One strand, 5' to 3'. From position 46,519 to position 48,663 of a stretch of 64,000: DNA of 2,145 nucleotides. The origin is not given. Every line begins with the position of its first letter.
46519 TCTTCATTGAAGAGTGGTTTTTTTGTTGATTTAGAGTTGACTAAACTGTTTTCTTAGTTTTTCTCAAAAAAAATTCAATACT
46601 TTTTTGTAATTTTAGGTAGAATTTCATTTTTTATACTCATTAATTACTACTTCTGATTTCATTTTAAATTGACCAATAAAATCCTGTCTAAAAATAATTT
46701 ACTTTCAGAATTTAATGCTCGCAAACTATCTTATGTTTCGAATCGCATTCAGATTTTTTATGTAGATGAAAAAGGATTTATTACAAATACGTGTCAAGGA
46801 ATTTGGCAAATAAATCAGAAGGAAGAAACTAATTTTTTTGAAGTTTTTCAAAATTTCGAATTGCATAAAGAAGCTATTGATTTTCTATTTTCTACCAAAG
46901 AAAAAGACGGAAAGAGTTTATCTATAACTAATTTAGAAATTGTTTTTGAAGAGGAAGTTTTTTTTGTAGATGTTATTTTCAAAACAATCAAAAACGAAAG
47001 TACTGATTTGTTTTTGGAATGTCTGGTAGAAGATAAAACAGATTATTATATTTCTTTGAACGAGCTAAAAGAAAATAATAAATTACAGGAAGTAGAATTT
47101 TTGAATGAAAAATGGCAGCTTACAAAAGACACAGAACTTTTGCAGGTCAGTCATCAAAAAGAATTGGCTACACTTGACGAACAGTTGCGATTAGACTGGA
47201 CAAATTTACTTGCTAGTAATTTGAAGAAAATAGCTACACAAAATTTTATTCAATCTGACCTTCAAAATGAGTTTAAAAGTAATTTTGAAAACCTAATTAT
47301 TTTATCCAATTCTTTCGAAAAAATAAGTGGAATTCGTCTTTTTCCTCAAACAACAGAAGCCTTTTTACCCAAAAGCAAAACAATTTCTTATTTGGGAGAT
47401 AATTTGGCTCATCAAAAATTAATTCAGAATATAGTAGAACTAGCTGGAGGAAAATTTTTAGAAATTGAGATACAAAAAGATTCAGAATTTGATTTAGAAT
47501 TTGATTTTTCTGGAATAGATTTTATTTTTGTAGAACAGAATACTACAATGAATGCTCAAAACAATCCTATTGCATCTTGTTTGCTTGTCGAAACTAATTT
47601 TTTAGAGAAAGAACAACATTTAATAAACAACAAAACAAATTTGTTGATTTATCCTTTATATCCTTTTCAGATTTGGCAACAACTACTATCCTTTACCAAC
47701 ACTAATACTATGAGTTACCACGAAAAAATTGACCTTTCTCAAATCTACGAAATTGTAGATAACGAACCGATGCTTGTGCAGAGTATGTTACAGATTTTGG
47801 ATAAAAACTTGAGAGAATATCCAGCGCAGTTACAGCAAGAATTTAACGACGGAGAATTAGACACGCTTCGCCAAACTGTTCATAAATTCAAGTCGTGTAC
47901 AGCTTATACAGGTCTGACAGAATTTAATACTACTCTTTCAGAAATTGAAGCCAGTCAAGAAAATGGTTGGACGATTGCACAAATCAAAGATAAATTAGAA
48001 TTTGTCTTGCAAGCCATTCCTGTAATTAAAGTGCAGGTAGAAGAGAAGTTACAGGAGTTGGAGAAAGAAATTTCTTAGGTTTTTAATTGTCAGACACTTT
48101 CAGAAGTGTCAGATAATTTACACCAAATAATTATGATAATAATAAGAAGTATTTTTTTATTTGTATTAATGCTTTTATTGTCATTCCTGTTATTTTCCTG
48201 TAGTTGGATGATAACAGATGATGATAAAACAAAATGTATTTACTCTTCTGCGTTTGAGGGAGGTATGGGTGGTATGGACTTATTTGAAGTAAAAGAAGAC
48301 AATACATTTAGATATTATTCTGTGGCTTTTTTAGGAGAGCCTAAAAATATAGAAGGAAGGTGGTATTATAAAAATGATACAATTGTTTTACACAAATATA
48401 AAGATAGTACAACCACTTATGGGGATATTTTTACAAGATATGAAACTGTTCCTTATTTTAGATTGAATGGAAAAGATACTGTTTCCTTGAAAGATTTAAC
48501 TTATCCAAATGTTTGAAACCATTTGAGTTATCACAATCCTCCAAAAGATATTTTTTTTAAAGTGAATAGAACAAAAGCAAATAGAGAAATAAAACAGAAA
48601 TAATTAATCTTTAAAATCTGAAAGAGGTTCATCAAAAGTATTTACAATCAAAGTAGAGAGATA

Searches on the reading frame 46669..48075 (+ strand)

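Call 4: search_protein_families(library=pfam, proteins=[window:46669-48075:+], max_evalue=1)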
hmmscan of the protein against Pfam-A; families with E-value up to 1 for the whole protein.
window:46669-48075:+ (469 aa): 2 families
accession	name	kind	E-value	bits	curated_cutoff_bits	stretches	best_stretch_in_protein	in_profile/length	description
PF01627.28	Hpt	-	1.3e-05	25.7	24.6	1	373-429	2-62/84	Hpt domain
PF08366.18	LLGL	-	0.05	14.2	22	0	271-311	52-93/104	LLGL2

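Call 5: search_protein_families(library=ncbifam, proteins=[window:46669-48075:+], max_evalue=1)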
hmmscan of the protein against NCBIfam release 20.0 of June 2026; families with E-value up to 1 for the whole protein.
window:46669-48075:+ (469 aa): 3 families
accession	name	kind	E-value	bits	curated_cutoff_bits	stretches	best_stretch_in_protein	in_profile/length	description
NF008318.0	PRK11107.1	equivalog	2.2e-06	26.1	890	1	345-457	801-913/920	two-component sensor histidine kinase BarA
NF041948.1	Phrelay_LuxU_Vib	equivalog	0.014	15.7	140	1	364-441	19-92/110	quorum-sensing phosphorelay protein LuxU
TIGR04555.1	sulfite_DH_soxC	equivalog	0.13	11.2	420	1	383-455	141-210/408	sulfite dehydrogenase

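Call 59: search_protein_families(library=padloc, proteins=[window:46669-48075:+], max_evalue=0.1)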
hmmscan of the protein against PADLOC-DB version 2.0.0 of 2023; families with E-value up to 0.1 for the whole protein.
window:46669-48075:+ (469 aa): 0 families

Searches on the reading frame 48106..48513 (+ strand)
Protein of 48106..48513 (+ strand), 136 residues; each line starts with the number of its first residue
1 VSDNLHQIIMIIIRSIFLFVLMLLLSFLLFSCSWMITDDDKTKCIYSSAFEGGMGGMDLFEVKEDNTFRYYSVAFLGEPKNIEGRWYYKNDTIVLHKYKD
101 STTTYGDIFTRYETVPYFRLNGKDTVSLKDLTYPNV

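Call 4: search_protein_families(library=pfam, proteins=[window:48106-48513:+], max_evalue=1)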
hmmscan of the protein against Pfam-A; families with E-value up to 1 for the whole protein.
window:48106-48513:+ (136 aa): 2 families
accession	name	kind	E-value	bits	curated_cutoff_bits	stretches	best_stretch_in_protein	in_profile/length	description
PF15102.11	TMEM154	-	0.0015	18.9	30.3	1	2-44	58-101/153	TMEM154 protein family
PF16395.11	DUF5004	-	0.044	14.2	21.6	1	71-114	12-57/153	Domain of unknown function (DUF5004)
